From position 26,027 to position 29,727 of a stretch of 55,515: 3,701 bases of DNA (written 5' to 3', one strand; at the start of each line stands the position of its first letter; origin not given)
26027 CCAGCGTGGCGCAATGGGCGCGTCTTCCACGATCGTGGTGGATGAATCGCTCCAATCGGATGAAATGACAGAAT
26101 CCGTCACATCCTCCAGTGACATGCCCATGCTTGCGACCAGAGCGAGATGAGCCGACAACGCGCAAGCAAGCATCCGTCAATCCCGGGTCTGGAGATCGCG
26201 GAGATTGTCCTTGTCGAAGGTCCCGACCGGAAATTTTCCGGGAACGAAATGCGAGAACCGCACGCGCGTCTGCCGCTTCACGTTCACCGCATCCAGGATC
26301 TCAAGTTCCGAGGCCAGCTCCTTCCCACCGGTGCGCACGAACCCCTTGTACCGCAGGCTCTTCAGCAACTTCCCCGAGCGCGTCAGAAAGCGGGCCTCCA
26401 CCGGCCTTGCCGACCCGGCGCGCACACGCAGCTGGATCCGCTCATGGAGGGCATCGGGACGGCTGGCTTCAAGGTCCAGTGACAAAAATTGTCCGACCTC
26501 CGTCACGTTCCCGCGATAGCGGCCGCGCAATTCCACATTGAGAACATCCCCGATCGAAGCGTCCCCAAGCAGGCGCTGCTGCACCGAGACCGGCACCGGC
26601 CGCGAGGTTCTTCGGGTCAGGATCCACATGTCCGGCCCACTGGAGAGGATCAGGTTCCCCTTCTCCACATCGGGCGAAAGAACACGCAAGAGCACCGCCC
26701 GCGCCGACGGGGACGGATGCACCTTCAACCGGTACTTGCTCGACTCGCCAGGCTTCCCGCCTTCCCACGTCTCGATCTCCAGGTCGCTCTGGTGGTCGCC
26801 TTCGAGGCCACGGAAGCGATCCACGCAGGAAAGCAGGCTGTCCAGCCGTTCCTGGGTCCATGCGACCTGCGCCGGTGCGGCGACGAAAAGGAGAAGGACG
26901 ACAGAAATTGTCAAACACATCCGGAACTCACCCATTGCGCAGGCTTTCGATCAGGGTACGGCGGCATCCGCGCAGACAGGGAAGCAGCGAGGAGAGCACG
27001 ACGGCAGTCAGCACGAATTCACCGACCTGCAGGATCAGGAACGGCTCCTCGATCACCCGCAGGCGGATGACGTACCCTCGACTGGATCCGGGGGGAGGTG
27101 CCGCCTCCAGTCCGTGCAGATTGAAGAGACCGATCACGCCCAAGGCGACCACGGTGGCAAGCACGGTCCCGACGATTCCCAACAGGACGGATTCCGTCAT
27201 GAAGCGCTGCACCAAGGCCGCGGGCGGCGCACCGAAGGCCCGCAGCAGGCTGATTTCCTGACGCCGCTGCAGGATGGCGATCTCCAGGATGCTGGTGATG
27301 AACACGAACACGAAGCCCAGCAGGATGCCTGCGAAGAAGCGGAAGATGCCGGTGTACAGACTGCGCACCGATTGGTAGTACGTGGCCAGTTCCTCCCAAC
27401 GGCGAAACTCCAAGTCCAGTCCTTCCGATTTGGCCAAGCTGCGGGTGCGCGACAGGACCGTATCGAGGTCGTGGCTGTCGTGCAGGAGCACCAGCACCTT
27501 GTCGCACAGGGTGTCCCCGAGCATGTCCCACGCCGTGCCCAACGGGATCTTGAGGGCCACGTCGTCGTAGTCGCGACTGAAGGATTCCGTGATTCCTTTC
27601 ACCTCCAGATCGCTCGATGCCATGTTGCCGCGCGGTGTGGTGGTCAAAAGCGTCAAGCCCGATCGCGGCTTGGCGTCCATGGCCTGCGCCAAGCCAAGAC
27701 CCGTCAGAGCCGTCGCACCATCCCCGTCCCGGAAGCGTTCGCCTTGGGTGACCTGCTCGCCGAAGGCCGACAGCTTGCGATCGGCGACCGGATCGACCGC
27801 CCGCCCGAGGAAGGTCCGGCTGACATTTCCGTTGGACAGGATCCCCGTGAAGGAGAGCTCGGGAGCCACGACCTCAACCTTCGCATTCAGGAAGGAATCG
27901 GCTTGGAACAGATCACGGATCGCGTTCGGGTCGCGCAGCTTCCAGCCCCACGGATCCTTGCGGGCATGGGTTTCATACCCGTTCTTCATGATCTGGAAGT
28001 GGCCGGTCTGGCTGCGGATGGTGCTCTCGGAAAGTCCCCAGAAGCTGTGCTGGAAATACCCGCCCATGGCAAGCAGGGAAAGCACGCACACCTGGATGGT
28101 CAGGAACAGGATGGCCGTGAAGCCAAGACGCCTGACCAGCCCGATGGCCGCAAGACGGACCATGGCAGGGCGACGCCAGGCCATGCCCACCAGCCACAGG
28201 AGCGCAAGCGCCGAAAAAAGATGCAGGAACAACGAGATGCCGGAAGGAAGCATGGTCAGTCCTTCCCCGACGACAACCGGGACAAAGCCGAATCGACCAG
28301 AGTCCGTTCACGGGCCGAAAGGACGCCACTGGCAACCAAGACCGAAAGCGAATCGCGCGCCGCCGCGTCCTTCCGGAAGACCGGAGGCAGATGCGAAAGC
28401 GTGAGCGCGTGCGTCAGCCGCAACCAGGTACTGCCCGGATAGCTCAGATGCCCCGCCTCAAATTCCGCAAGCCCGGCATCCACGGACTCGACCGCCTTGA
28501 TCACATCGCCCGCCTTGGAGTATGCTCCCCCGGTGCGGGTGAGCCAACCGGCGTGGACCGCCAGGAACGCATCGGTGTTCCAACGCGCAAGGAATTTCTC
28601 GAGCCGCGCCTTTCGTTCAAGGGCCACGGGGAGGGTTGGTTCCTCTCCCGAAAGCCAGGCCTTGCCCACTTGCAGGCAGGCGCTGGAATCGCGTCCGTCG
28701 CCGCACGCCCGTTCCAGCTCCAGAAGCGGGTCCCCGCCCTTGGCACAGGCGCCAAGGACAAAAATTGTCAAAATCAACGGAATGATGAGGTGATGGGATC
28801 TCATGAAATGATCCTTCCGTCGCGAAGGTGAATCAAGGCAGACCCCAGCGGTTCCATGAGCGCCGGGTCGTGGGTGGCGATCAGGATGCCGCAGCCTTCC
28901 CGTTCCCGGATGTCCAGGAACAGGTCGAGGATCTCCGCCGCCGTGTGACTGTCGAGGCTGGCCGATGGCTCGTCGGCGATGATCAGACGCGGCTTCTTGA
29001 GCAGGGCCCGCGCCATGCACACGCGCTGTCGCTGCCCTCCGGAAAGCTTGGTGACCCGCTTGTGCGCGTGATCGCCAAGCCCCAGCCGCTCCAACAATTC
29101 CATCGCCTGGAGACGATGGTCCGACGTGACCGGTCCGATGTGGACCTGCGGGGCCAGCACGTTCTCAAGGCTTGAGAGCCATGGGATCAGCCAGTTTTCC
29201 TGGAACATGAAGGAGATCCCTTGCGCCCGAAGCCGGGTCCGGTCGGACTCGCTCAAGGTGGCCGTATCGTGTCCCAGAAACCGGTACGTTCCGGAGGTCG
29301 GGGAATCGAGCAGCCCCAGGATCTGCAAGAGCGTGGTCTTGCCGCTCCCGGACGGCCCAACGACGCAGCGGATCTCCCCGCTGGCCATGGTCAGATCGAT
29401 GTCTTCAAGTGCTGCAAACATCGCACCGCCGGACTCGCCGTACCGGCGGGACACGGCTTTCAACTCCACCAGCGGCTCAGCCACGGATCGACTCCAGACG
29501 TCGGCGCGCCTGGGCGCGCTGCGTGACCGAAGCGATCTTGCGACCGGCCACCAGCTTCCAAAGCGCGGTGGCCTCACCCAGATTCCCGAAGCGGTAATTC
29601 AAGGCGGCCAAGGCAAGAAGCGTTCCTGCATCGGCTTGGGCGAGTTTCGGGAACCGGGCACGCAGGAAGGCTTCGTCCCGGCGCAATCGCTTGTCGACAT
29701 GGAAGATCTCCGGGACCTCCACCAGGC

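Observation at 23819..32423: Over-represented AT-cored palindrome GAC-N7-GTC (about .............) inside coding sequence in several reading frames, concentrated on the envelope operon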

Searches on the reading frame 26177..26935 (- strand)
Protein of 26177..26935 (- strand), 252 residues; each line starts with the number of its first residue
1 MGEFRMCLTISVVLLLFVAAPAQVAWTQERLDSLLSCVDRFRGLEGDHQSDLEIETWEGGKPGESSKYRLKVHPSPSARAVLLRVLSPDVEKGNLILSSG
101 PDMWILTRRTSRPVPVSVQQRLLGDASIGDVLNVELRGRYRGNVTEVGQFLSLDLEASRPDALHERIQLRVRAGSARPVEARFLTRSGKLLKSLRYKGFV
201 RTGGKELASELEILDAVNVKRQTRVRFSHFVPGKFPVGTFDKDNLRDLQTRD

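Call 8: search_protein_families(library=pfam, proteins=[window:26177-26935:-], max_evalue=0.01)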
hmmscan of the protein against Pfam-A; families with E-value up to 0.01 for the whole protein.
window:26177-26935:- (252 aa): 1 family
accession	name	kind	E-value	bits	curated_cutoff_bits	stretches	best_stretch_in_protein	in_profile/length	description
PF17131.11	LolA_like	-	1e-14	55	30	1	81-246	5-183/184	Outer membrane lipoprotein-sorting protein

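Call 10: find_encoding_contigs(protein=window:26177-26935:-, flank=10000, max_places=6)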
Protein window:26177-26935:- (252 aa): 2 contigs read that carry it; 1 place shown.
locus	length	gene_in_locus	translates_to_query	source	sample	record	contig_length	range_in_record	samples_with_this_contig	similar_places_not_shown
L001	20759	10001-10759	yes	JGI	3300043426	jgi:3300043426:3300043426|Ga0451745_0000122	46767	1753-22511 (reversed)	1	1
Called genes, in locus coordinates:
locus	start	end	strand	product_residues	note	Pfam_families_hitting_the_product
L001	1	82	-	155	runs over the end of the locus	PF25919:BSH_CusB (faint), PF00364:Biotin_lipoyl, PF25973:BSH_CzcB (faint), PF25984:BSH_YknX (faint)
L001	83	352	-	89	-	-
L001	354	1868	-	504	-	PF01039:Carboxyl_trans, PF03255:ACCA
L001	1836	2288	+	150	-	-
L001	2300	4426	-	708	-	PF00942:CBM_3, PF01391:Collagen, PF09603:Fib_succ_major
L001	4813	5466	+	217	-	PF01381:HTH_3 (weak), PF13239:2TM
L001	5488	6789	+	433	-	-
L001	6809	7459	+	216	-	-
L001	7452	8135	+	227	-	PF00005:ABC_tran, PF13304:AAA_21 (faint)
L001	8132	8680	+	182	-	-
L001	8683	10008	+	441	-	PF02687:FtsX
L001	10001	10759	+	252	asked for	PF17131:TP_0789-like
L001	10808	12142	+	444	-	-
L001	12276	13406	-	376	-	PF00149:Metallophos, PF12850:Metallophos_2 (faint)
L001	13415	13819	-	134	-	PF01878:EVE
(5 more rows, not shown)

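Call 36: search_protein_families(library=ncbifam, proteins=[window:26177-26935:-], max_evalue=0.01)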
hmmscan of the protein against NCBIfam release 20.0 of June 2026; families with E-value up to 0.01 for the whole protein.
window:26177-26935:- (252 aa): 0 families

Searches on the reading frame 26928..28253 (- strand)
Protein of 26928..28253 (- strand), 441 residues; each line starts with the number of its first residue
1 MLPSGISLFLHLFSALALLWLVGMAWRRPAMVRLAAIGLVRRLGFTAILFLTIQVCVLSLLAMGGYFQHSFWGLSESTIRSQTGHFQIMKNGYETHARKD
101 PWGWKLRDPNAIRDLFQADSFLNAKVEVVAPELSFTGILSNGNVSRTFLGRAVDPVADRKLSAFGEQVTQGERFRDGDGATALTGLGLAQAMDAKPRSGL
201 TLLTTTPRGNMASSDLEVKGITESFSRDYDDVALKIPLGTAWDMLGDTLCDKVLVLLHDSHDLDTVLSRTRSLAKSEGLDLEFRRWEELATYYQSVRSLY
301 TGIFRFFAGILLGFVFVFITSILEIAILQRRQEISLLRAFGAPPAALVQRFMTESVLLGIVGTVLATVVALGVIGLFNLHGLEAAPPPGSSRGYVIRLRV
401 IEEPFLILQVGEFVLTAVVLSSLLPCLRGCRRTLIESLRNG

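Call 8: search_protein_families(library=pfam, proteins=[window:26928-28253:-], max_evalue=0.01)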
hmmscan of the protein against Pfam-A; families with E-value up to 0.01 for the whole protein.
window:26928-28253:- (441 aa): 1 family
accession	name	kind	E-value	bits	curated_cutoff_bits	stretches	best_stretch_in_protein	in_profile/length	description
PF02687.27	FtsX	-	3.2e-15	56.7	25.5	1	306-431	2-117/120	FtsX-like permease C-terminal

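Call 16: find_related_loci(query=window:26928-28253:-, collection=genome_contigs, flank=10000)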
Query window:26928-28253:- (441 aa) in genome_contigs; peptide patterns used: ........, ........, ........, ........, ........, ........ (x = any residue, [..] = any of these).
130 stretches matched a pattern; 1 encode a relative of the query (tblastn E <= 1e-3); 1 distinct loci.
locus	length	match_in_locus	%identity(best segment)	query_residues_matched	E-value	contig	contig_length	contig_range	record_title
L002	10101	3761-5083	71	1-441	0e+0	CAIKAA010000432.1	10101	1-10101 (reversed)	MAG: uncultured Fibrobacteres bacterium isolate AlinenLipids_bin-2509 genome assembly, contig: bin-2509:432/600, whole g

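Call 20: find_related_loci(query=A1, collection=metagenome_contigs, flank=10000)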
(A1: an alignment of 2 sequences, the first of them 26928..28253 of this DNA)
Query A1 (441 aa) in metagenome_contigs; peptide patterns used: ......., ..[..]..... (x = any residue, [..] = any of these).
245 stretches matched a pattern; 1 encode a relative of the query (tblastn E <= 1e-3); 1 distinct loci.
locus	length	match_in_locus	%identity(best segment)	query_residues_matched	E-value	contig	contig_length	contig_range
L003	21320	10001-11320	60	1-440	9e-167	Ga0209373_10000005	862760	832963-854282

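Call 27: find_homologous_proteins(query=window:26928-28253:-, max_evalue=1e-30)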
Query window:26928-28253:- (441 aa): 148 proteins with E <= 1e-30 among 8000 candidates; the best 120 are listed.
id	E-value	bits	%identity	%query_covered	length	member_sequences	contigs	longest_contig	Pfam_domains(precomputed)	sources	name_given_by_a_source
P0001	3.2e-273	924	95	100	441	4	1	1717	PF02687.28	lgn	-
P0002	4.0e-220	749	76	100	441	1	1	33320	PF02687.28,PF12704.15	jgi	jgi:putative ABC transport system permease protein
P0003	9.6e-201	686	69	100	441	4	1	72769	PF02687.28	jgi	-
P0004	1.1e-200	685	71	100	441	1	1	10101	PF02687.28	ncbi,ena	-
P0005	1.7e-176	606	61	100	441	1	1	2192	PF02687.28,PF12704.15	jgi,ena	-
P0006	1.4e-174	599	61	100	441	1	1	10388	PF02687.28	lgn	-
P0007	5.4e-162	558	58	100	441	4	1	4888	PF02687.28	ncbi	-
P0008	1.8e-161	556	56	100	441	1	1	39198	PF02687.28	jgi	jgi:putative ABC transport system permease protein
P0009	7.6e-161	554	57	100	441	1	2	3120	PF02687.28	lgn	-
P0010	1.5e-150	520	52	100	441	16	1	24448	PF02687.28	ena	-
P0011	2.2e-147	510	53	98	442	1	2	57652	PF02687.28,PF12704.15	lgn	-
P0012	2.2e-135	470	49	98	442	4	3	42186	PF02687.28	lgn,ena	-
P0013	1.8e-131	457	54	86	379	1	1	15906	PF02687.28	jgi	-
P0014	3.8e-128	446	46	100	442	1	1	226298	PF02687.28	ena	-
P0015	5.3e-59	219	32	93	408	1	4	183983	PF02687.28,PF12704.15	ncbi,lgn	-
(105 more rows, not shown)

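Call 28: find_encoding_contigs(protein=P0001, flank=10000, max_places=3)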
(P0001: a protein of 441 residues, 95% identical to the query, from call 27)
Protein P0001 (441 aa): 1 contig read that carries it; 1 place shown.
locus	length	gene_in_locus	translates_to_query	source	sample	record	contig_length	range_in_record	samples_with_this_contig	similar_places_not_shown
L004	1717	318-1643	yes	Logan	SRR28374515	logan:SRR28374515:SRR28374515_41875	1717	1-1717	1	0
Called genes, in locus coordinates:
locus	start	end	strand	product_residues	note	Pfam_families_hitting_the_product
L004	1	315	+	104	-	?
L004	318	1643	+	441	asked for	PF02687:FtsX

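Call 29: find_encoding_contigs(protein=P0002, flank=10000, max_places=3)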
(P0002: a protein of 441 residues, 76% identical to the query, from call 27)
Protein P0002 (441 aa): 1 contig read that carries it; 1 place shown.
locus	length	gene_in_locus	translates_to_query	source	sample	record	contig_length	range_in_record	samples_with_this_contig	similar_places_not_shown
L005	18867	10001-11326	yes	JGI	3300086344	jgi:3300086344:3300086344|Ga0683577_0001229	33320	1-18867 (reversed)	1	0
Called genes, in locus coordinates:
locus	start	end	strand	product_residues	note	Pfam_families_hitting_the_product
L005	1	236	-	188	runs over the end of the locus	-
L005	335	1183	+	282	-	-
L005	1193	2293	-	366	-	-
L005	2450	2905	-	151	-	PF25919:BSH_CusB (faint), PF00364:Biotin_lipoyl, PF25984:BSH_YknX (faint)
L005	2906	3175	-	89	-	-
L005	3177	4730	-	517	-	PF01039:Carboxyl_trans, PF03255:ACCA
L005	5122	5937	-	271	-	PF03783:CsgG (weak)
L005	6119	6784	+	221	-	PF01381:HTH_3 (weak), PF13239:2TM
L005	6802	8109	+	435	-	-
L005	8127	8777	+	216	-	-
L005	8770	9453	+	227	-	PF00005:ABC_tran, PF13304:AAA_21 (weak)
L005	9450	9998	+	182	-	-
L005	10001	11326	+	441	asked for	PF12704:MacB_PCD (weak), PF02687:FtsX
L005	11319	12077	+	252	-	PF17131:TP_0789-like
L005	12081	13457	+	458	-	-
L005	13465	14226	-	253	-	PF00005:ABC_tran, PF13304:AAA_21 (faint)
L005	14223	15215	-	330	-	PF01032:FecCD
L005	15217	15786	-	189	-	PF01923:Cob_adeno_trans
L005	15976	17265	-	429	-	-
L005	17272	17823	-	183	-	PF02472:ExbD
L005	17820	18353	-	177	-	PF02472:ExbD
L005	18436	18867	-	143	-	?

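Call 30: find_encoding_contigs(protein=P0003, flank=10000, max_places=3)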
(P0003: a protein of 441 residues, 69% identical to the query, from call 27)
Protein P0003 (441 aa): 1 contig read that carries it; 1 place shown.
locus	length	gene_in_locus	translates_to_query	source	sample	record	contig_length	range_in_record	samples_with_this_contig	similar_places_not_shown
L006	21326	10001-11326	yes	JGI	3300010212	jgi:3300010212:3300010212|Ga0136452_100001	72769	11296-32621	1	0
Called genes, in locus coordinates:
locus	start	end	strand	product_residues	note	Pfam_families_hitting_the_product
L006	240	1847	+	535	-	PF22842:Pel9A-like_beta_helix, PF13229:Beta_helix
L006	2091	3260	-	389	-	-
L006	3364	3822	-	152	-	PF25919:BSH_CusB (faint), PF26077:BSH_Fcp1 (faint), PF00364:Biotin_lipoyl, PF25973:BSH_CzcB (faint), PF25984:BSH_YknX (faint)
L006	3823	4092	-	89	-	-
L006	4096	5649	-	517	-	PF01039:Carboxyl_trans, PF03255:ACCA (weak), PF06833:MdcE (faint), PF03255:ACCA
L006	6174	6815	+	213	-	PF01381:HTH_3 (weak), PF13239:2TM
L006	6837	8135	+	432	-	-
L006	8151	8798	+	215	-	-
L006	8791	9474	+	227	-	PF00005:ABC_tran, PF13304:AAA_21 (weak)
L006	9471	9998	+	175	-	-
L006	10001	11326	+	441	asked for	PF02687:FtsX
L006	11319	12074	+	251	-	PF17131:TP_0789-like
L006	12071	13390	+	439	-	-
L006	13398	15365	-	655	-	PF03783:CsgG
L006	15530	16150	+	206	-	-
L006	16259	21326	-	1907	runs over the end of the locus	PF02927:CelD_N (weak), PF00759:Glyco_hydro_9, PF00041:fn3 (weak), PF13205:Big_5 (faint), PF16656:Pur_ac_phosph_N (weak)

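Call 37: find_encoding_contigs(protein=P0008, flank=10000, max_places=2)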
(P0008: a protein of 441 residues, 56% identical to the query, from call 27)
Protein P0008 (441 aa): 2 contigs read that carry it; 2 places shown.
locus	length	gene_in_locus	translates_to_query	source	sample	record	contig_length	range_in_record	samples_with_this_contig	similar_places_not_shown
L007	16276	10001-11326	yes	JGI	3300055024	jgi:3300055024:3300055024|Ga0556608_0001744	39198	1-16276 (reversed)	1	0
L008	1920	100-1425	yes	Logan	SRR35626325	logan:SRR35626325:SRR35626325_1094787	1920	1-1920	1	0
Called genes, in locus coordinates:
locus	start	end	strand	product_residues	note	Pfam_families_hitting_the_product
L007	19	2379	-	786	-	PF00317:Ribonuc_red_lgN, PF02867:Ribonuc_red_lgC, PF12637:TSCPD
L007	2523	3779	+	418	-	PF03462:PCRF, PF00472:RF-1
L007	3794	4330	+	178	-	PF03692:CxxCxxCC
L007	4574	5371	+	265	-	PF01784:DUF34_NIF3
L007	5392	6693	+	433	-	PF00815:Histidinol_dh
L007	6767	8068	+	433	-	-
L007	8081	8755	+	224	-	-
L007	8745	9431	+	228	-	PF00005:ABC_tran, PF13304:AAA_21 (faint)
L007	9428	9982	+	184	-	-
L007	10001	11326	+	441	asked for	PF02687:FtsX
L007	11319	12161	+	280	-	PF17131:TP_0789-like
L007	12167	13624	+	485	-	-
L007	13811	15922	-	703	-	PF14870:PSII_BNR (faint), PF25852:DUF6242_C (faint), PF15902:Sortilin-Vps10 (faint), PF02012:BNR (faint)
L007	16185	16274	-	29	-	?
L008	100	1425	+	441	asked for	PF02687:FtsX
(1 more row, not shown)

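Call 38: find_encoding_contigs(protein=P0011, flank=10000, max_places=2)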
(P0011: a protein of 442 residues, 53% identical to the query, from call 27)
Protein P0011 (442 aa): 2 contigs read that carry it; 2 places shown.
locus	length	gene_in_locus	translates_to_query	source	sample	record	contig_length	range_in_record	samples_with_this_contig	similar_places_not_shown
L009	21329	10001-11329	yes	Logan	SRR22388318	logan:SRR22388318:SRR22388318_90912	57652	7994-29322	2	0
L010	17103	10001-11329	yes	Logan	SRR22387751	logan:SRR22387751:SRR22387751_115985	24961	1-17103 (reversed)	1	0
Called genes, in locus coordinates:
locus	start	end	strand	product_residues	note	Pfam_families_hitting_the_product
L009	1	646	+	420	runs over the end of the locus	PF00109:ketoacyl-synt, PF02801:Ketoacyl-synt_C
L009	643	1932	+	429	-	PF00109:ketoacyl-synt, PF02801:Ketoacyl-synt_C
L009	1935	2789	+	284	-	-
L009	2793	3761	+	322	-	PF21089:PKS_DH_N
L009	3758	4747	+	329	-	PF21089:PKS_DH_N (weak)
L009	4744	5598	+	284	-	PF12146:Hydrolase_4 (weak), PF00561:Abhydrolase_1, PF12697:Abhydrolase_6, PF03096:Ndr (weak)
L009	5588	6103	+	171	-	-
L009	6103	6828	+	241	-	PF00106:adh_short, PF08659:KR, PF13561:adh_short_C2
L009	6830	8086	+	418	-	-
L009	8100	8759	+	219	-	PF13428:TPR_14 (faint)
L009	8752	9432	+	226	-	PF00005:ABC_tran, PF02463:SMC_N (faint), PF13304:AAA_21 (weak)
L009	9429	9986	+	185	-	-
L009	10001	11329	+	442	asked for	PF12704:MacB_PCD, PF02687:FtsX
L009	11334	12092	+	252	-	PF17131:TP_0789-like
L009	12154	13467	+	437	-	-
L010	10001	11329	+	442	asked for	PF12704:MacB_PCD, PF02687:FtsX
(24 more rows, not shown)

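Call 39: find_encoding_contigs(protein=P0014, flank=10000, max_places=2)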
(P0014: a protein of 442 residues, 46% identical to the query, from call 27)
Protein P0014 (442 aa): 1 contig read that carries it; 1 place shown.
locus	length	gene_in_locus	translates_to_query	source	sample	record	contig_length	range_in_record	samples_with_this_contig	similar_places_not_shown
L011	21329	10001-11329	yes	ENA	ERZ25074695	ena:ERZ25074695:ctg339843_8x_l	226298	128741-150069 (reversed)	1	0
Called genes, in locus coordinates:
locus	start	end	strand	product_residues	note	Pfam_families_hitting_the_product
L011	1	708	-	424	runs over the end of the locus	-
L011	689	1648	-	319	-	PF00698:Acyl_transf_1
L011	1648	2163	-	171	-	-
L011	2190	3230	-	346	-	PF01571:GCV_T, PF08669:GCV_T_C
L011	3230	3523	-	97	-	PF00550:PP-binding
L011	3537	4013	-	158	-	PF22817:ApeP-like (faint), PF07977:FabA, PF22818:ApeI-like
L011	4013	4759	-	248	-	PF00106:adh_short, PF08659:KR, PF13561:adh_short_C2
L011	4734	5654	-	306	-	-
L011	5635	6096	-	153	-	PF13279:4HBT_2, PF03061:4HBT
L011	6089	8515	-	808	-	PF00109:ketoacyl-synt, PF02801:Ketoacyl-synt_C, PF00109:ketoacyl-synt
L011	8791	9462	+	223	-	PF02463:SMC_N (faint), PF00005:ABC_tran, PF13304:AAA_21 (faint)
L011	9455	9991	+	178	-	-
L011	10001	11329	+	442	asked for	PF02687:FtsX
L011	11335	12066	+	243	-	PF17131:TP_0789-like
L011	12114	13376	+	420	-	-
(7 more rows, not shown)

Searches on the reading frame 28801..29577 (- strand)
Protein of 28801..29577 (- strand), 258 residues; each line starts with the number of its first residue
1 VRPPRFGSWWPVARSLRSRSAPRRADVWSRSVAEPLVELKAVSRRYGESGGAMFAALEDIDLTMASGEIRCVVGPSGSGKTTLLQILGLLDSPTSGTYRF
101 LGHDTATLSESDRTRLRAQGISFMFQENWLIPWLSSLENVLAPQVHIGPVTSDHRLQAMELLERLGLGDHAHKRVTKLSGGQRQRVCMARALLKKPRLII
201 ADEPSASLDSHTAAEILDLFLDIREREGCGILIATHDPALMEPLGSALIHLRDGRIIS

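Call 8: search_protein_families(library=pfam, proteins=[window:28801-29577:-], max_evalue=0.01)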
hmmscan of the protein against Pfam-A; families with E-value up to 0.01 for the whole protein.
window:28801-29577:- (258 aa): 9 families
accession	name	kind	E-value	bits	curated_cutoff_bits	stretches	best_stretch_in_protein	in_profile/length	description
PF00005.33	ABC_tran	-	3.4e-32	112.3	25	1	57-205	1-136/137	ABC transporter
PF13304.12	AAA_21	-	2e-12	48.3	27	2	189-242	249-304/304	AAA domain, putative AbiEii toxin, Type IV TA system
PF13401.12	AAA_22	-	0.00089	20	27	0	70-231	8-118/130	AAA domain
PF02463.25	SMC_N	-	0.0011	18.9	40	0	66-85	23-42/220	RecF/RecN/SMC N terminal domain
PF13175.12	AAA_15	-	0.0036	17.4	32.1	0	59-90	16-46/374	AAA ATPase domain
PF13191.12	AAA_16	-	0.0044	18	32.6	1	67-200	24-137/167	AAA ATPase domain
PF13604.12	AAA_30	-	0.0055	16.9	27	0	64-87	14-38/191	AAA domain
PF13555.12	AAA_29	-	0.007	16.5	27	0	67-84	23-39/61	P-loop containing region of AAA domain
PF13476.12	AAA_23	-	0.0089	17.1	27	0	59-87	14-39/201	AAA domain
